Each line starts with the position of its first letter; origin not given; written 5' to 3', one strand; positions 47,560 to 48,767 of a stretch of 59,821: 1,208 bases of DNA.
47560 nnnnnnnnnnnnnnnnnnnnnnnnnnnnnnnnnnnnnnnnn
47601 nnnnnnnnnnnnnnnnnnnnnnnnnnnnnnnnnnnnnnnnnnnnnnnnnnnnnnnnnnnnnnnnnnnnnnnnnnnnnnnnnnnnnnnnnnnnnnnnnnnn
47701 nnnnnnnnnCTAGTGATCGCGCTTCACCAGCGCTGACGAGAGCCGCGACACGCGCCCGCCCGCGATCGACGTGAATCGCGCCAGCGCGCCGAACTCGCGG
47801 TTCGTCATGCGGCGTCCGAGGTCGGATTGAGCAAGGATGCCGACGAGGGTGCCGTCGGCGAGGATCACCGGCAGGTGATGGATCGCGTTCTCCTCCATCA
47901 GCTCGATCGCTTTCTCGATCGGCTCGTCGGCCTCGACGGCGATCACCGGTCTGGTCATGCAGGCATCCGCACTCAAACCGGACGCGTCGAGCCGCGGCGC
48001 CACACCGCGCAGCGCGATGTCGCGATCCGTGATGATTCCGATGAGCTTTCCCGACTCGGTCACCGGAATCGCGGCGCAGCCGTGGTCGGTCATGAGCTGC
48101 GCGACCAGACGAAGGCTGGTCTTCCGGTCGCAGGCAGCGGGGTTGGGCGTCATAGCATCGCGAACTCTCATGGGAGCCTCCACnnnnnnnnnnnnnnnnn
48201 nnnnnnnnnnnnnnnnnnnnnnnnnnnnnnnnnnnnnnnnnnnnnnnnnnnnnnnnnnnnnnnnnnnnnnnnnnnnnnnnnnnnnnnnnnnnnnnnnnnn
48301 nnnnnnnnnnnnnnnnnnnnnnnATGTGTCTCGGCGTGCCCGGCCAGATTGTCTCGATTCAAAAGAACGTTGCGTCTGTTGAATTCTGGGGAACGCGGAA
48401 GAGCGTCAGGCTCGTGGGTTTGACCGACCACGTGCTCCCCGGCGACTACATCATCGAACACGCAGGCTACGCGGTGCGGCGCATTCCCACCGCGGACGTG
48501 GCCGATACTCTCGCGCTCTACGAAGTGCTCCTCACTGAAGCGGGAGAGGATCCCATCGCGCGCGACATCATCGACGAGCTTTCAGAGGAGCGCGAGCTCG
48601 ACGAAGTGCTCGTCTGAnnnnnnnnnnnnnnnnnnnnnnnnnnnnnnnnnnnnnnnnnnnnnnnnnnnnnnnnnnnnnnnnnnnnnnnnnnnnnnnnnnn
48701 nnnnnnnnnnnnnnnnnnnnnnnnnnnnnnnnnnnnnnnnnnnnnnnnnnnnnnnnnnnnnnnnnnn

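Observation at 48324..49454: Orphan HypC paired with a catalytically altered formyltransferase-fold protein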

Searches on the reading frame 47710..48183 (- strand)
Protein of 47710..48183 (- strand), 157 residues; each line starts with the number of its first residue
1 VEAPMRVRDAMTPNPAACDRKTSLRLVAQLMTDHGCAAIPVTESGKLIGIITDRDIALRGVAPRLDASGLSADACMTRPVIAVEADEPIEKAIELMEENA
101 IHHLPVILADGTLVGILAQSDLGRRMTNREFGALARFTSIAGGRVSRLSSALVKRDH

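Call 3: search_protein_families(library=pfam, proteins=[window:47710-48183:-], max_evalue=0.01)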
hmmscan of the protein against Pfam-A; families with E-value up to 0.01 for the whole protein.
window:47710-48183:- (157 aa): 2 families
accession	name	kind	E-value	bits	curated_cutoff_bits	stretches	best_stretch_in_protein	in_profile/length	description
PF00571.33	CBS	-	5e-29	100.8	24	2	75-122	4-51/57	CBS domain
PF13185.12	GAF_2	-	0.00027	21.6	28.6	0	64-138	51-128/136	GAF domain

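Call 64: search_protein_families(library=ncbifam, proteins=[window:47710-48183:-], max_evalue=0.01)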
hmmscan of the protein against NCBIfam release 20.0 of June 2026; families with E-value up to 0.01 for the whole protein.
window:47710-48183:- (157 aa): 27 families (the best 25 are shown)
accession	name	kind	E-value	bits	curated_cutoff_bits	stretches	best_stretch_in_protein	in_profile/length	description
NF011447.0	PRK14869.2-3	equivalog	3.9e-14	52.1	522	2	70-130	68-127/540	putative manganese-dependent inorganic diphosphatase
TIGR01302.1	IMP_dehydrog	equivalog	1.3e-11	44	481.5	1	8-128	83-202/450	IMP dehydrogenase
NF011443.0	PRK14869.1-5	equivalog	8.6e-11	40.9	335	2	5-58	69-123/546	putative manganese-dependent inorganic diphosphatase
NF041552.1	TF_PrdR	equivalog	1.6e-10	40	795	1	5-124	6-123/577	sigma-54 dependent transcriptional regulator PrdR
NF011442.0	PRK14869.1-4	equivalog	2.5e-09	36.1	400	2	79-128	79-128/543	putative manganese-dependent inorganic diphosphatase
NF011440.0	PRK14869.1-2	equivalog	1.4e-07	30.5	746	1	80-129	77-126/541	putative manganese-dependent inorganic diphosphatase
NF011449.0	PRK14869.2-5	equivalog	1.7e-07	30.6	411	1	5-125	67-204/451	putative manganese-dependent inorganic diphosphatase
NF053603.1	HhpR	exception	3.2e-07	29.8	520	1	5-127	1-118/282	CBS domain-containing high hydrostatic pressure regulator HhpR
NF011441.0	PRK14869.1-3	equivalog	9.5e-07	27.8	753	1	82-124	80-122/548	putative manganese-dependent inorganic diphosphatase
NF053863.1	DS11_antiphage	equivalog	2.4e-06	26.9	260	1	77-130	82-135/305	CBS domain-containing anti-phage protein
TIGR00393.1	kpsF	subfamily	2.7e-06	27.2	203.7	1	18-117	169-267/268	KpsF/GutQ family sugar-phosphate isomerase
NF005869.0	PRK07807.1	equivalog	1e-05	24.8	549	1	6-122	90-200/479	GuaB1 family IMP dehydrogenase-related protein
NF011446.0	PRK14869.2-2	equivalog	1.1e-05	24.1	601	1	75-127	81-133/576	putative manganese-dependent inorganic diphosphatase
NF011445.0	PRK14869.2-1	equivalog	1.3e-05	23.9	483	1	76-120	74-118/548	putative manganese-dependent inorganic diphosphatase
NF038279.1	TF_CBS_SpxR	exception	2.8e-05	23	600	0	6-56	250-301/427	CBS-HotDog domain-containing transcription factor SpxR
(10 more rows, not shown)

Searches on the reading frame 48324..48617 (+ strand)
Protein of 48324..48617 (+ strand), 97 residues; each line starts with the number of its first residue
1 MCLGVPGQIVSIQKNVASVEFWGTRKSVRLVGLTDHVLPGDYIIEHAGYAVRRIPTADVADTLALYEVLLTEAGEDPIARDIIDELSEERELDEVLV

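Call 3: search_protein_families(library=pfam, proteins=[window:48324-48617:+], max_evalue=0.01)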
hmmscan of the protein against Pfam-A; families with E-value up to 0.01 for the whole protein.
window:48324-48617:+ (97 aa): 1 family
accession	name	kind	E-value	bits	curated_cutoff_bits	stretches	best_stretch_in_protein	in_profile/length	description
PF01455.23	HupF_HypC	-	1.1e-18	67.5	28.5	1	1-65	1-64/65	HupF/HypC family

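Call 4: search_protein_families(library=ncbifam, proteins=[window:48324-48617:+], max_evalue=0.01)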
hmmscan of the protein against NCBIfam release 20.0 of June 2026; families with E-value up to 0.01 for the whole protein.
window:48324-48617:+ (97 aa): 3 families
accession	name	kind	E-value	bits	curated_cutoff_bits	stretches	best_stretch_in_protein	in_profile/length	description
TIGR00074.1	hypC_hupF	subfamily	8e-16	57.7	48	1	1-71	1-70/80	HypC/HybG/HupF family hydrogenase formation chaperone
NF007712.0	PRK10409.1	equivalog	9e-09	35.5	136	1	1-66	1-71/90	HypC/HybG/HupF family hydrogenase formation chaperone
NF007721.0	PRK10413.1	equivalog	0.00019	21.3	115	1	1-64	1-70/87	hydrogenase maturation factor HybG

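Call 14: search_solved_structures(query=window:48324-48617:+, max_evalue=0.01, show_alignments=3)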
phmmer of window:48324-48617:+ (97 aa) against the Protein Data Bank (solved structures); distinct sequences matched with E-value up to 0.01: 4.
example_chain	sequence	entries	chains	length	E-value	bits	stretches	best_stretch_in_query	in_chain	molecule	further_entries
2z1c_A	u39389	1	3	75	9.9e-10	42.1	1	1-63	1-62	Hydrogenase expression/formation protein HypC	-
3vyr_A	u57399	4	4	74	5.8e-09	39.7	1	2-63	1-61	Hydrogenase expression/formation protein HypC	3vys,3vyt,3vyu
3d3r_A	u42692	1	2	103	1.5e-07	35.2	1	1-72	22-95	Hydrogenase assembly chaperone hypC/hupF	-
2ot2_A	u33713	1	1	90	9.7e-07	32.6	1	1-66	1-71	Hydrogenase isoenzymes formation protein hypC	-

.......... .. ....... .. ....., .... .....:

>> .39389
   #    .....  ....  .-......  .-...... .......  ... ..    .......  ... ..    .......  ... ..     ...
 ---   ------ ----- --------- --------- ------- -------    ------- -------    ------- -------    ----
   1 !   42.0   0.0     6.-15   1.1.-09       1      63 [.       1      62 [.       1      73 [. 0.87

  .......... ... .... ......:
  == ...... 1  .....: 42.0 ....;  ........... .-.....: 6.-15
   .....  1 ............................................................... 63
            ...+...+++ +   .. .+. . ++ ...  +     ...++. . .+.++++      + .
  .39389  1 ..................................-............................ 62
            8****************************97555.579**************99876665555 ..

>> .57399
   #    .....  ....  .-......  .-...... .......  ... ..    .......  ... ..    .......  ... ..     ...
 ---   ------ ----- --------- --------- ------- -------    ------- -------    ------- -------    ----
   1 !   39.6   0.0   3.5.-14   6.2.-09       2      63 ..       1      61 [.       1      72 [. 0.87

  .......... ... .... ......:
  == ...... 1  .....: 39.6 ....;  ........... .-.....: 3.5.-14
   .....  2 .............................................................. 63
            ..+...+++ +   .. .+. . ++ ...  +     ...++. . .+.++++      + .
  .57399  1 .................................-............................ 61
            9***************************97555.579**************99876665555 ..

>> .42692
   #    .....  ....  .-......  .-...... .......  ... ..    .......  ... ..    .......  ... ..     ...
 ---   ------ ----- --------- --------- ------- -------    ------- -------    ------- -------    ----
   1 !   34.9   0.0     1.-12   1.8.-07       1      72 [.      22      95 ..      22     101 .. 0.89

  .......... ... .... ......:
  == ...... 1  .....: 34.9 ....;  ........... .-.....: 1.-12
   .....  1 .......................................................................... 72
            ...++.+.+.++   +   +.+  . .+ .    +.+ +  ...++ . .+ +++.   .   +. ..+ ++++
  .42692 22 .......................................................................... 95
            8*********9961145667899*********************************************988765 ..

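Call 56: find_homologous_proteins(query=window:48324-48617:+)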
Query window:48324-48617:+ (97 aa): 339 proteins with E <= 0.001 among 354 candidates; the best 120 are listed.
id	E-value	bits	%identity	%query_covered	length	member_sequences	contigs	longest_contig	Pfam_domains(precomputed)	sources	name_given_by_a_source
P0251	1.4e-55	203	100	100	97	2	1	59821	PF01455.24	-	-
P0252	2.9e-40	154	76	100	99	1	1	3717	PF01455.24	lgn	-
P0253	6.9e-40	153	74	100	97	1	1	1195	PF01455.24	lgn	-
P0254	1.8e-39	152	82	91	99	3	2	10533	PF01455.24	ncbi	-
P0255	2.2e-39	152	79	85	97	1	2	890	PF01455.24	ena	-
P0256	4.9e-39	150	75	99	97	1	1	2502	PF01455.24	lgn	-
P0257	1.5e-38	149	78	85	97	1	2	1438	PF01455.24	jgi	jgi:hydrogenase expression/formation protein HypC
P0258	1.9e-38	149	76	95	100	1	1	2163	PF01455.24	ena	-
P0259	2.5e-38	148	73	100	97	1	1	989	PF01455.24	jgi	jgi:hydrogenase expression/formation protein HypC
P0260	3.6e-38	148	74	100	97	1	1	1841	PF01455.24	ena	-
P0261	4.7e-38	147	83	84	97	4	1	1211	PF01455.24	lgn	-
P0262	4.8e-38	147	75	84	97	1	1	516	PF01455.24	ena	-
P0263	6.3e-38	147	74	93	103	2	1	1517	PF01455.24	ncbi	-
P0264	6.7e-38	147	75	100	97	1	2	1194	PF01455.24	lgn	-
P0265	7.0e-38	147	74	100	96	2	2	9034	PF01455.24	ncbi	-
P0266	8.7e-38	146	76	91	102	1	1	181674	PF01455.24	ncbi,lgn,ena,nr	ncbi:MAG TPA: HypC/HybG/HupF family hydrogenase formation chaperone [Thermoanaerobaculia bacterium]|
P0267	1.3e-37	146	76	95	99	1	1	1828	PF01455.24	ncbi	-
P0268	2.8e-37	145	73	100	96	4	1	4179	PF01455.24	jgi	-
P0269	7.0e-37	144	73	86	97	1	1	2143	PF01455.24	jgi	jgi:hydrogenase expression/formation protein HypC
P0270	7.8e-37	143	78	85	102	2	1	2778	PF01455.24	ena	-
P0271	1.9e-36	142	74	92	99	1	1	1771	PF01455.24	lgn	-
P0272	2.3e-36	142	75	100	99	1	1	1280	PF01455.24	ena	-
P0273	4.3e-36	141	74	91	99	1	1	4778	PF01455.24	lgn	-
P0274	2.5e-35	139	70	100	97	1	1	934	PF01455.24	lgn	-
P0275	2.8e-35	138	71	99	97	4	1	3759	PF01455.24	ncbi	-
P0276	4.6e-35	138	75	92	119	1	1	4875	PF01455.24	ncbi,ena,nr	ncbi:MAG TPA: HypC/HybG/HupF family hydrogenase formation chaperone [Thermoanaerobaculia bacterium]|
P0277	4.6e-35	138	69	100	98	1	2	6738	PF01455.24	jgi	jgi:hydrogenase expression/formation protein HypC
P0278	5.3e-35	138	69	100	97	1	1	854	PF01455.24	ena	-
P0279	6.9e-35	137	67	99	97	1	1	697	PF01455.24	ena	-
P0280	9.2e-35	137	69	100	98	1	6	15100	PF01455.24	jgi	jgi:hydrogenase expression/formation protein HypC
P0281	9.7e-35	137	70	100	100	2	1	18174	PF01455.24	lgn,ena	-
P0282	1.0e-34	137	78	89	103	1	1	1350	PF01455.24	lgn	-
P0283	1.5e-34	136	75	91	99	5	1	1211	PF01455.24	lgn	-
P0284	1.7e-34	136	69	100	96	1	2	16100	PF01455.24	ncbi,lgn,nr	ncbi:MAG: HypC/HybG/HupF family hydrogenase formation chaperone [Thermoanaerobaculia bacterium]|nr:H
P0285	2.0e-34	136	74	91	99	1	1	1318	PF01455.24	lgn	-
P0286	2.0e-34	136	72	100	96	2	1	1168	PF01455.24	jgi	jgi:hydrogenase expression/formation protein HypC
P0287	2.5e-34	135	69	100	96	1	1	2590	PF01455.24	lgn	-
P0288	6.8e-34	134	68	100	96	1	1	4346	PF01455.24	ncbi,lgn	-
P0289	9.4e-34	134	78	85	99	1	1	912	PF01455.24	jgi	jgi:hydrogenase expression/formation protein HypC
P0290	1.1e-33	133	67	100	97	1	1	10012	PF01455.24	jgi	jgi:hydrogenase expression/formation protein HypC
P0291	1.2e-33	133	74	91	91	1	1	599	PF01455.24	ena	-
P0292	2.5e-33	132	67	100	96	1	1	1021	PF01455.24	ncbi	-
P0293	2.6e-33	132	69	87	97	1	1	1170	PF01455.24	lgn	-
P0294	3.2e-33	132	69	89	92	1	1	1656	PF01455.24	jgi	-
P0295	3.8e-33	132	71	90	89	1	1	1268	PF01455.24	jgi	jgi:hydrogenase expression/formation protein HypC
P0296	4.3e-33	131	70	92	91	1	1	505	PF01455.24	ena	-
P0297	5.1e-33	131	66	96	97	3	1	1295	PF01455.24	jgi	jgi:hydrogenase expression/formation protein HypC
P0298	6.2e-33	131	74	91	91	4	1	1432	PF01455.24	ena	-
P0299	6.3e-33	131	67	100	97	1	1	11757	PF01455.24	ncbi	-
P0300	8.7e-33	130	67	97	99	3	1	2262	PF01455.24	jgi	jgi:hydrogenase expression/formation protein HypC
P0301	1.1e-32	130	69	90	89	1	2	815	PF01455.24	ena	-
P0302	1.3e-32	130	69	89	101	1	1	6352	PF01455.24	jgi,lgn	-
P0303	1.4e-32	130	76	85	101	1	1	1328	PF01455.24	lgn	-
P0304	2.0e-32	129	67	96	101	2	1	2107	PF01455.24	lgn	-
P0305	2.5e-32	129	71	87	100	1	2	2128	PF01455.24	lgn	-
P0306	2.9e-32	129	67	99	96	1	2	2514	PF01455.24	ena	-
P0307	3.8e-32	128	68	99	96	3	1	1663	PF01455.24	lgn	-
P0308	3.8e-32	128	67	96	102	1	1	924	PF01455.24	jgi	jgi:hydrogenase expression/formation protein HypC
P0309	4.4e-32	128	73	85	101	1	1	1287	PF01455.24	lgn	-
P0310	4.4e-32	128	61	96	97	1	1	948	PF01455.24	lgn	-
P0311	4.7e-32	128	67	96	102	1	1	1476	PF01455.24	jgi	jgi:hydrogenase expression/formation protein HypC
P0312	6.8e-32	128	67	96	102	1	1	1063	PF01455.24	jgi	jgi:hydrogenase expression/formation protein HypC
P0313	7.5e-32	127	62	96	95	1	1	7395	PF01455.24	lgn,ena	-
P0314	7.6e-32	127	71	89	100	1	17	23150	PF01455.24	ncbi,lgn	ncbi:MAG: HypC/HybG/HupF family hydrogenase formation chaperone [Thermoanaerobaculia bacterium]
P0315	7.8e-32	127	68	85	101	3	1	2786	PF01455.24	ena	-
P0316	8.9e-32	127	70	89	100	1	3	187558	PF01455.24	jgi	jgi:hydrogenase expression/formation protein HypC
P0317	1.1e-31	127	66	92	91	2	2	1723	PF01455.24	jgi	-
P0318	1.1e-31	127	67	100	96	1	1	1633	PF01455.24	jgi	jgi:hydrogenase expression/formation protein HypC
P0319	1.2e-31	127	63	96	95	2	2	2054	PF01455.24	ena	-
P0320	1.5e-31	127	70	96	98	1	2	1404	PF01455.24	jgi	jgi:hydrogenase expression/formation protein HypC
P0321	1.7e-31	126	69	84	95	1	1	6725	PF01455.24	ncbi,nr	ncbi:MAG TPA: HypC/HybG/HupF family hydrogenase formation chaperone [Thermoanaerobaculia bacterium]|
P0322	1.7e-31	126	67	97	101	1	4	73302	PF01455.24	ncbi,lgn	-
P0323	1.7e-31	126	73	85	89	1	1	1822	PF01455.24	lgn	-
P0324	1.7e-31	126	68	95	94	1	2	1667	PF01455.24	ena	-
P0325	2.0e-31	126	67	98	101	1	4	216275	PF01455.24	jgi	jgi:hydrogenase expression/formation protein HypC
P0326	2.4e-31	126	67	100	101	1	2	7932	PF01455.24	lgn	-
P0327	2.7e-31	126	60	96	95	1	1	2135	PF01455.24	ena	-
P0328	2.8e-31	126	67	100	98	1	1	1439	PF01455.24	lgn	-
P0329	4.4e-31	125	69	89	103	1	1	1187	PF01455.24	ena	-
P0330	4.5e-31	125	69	91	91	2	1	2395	PF01455.24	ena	-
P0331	4.7e-31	125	70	89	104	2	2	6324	PF01455.24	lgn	-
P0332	5.5e-31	125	66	99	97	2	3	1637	PF01455.24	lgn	-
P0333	6.7e-31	124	64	95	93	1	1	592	PF01455.24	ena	-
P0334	7.0e-31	124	66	94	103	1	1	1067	PF01455.24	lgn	-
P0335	8.3e-31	124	67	90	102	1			PF01455.24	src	-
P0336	8.3e-31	124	69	90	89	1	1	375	PF01455.24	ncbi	-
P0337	8.4e-31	124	69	92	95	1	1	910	PF01455.24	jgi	jgi:hydrogenase expression/formation protein HypC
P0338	8.6e-31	124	67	89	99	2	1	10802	PF01455.24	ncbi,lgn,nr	ncbi:MAG TPA: HypC/HybG/HupF family hydrogenase formation chaperone [Thermoanaerobaculia bacterium]|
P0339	9.2e-31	124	65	96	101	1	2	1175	PF01455.24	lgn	-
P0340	1.1e-30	124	73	85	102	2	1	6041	PF01455.24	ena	-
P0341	1.2e-30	124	69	89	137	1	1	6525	PF01455.24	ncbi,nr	ncbi:MAG TPA: HypC/HybG/HupF family hydrogenase formation chaperone [Thermoanaerobaculia bacterium]|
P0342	1.2e-30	124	69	91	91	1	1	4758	PF01455.24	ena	-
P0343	1.2e-30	124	67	92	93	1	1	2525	PF01455.24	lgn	-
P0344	1.5e-30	123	68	91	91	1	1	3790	PF01455.24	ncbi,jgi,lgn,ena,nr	ncbi:MAG TPA: HypC/HybG/HupF family hydrogenase formation chaperone [Thermoanaerobaculia bacterium]|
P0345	1.6e-30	123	66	100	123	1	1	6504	PF01455.24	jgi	jgi:hydrogenase expression/formation protein HypC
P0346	1.9e-30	123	70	89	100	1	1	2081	PF01455.24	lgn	-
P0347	1.9e-30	123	63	89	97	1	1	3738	PF01455.24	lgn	-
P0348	2.0e-30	123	65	96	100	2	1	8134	PF01455.24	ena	-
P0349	2.0e-30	123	68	90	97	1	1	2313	PF01455.24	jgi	jgi:hydrogenase expression/formation protein HypC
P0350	2.3e-30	123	67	90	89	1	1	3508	PF01455.24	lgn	-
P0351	2.3e-30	123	72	89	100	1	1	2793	PF01455.24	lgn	-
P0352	2.5e-30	123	68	90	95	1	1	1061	PF01455.24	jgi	jgi:hydrogenase expression/formation protein HypC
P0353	2.6e-30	123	71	89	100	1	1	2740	PF01455.24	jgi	jgi:hydrogenase expression/formation protein HypC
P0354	2.7e-30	122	65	89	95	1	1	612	PF01455.24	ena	-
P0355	2.8e-30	122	67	92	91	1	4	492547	PF01455.24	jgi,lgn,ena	jgi:hydrogenase expression/formation protein HypC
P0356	2.9e-30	122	63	98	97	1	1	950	PF01455.24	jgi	jgi:hydrogenase expression/formation protein HypC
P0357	3.5e-30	122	65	89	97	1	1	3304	PF01455.24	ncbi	-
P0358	3.6e-30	122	65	86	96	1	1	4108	PF01455.24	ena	-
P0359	4.0e-30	122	67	87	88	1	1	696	PF01455.24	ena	-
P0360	4.9e-30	122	66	96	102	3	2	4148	PF01455.24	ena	-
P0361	5.9e-30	121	64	87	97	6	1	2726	PF01455.24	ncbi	ncbi:MAG: HypC/HybG/HupF family hydrogenase formation chaperone [Thermoanaerobaculia bacterium]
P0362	6.2e-30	121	67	90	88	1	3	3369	PF01455.24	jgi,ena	jgi:hydrogenase expression/formation protein HypC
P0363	7.1e-30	121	62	94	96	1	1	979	PF01455.24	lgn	-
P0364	7.8e-30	121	66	95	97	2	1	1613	PF01455.24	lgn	-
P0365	9.2e-30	121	65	99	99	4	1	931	PF01455.24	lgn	-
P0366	9.8e-30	121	65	94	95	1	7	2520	PF01455.24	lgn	-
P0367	9.9e-30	121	66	96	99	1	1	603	PF01455.24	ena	-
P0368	1.0e-29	121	68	97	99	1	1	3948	PF01455.24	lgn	-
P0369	1.1e-29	121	66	90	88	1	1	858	PF01455.24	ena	-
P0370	1.1e-29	121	69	91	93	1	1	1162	PF01455.24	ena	-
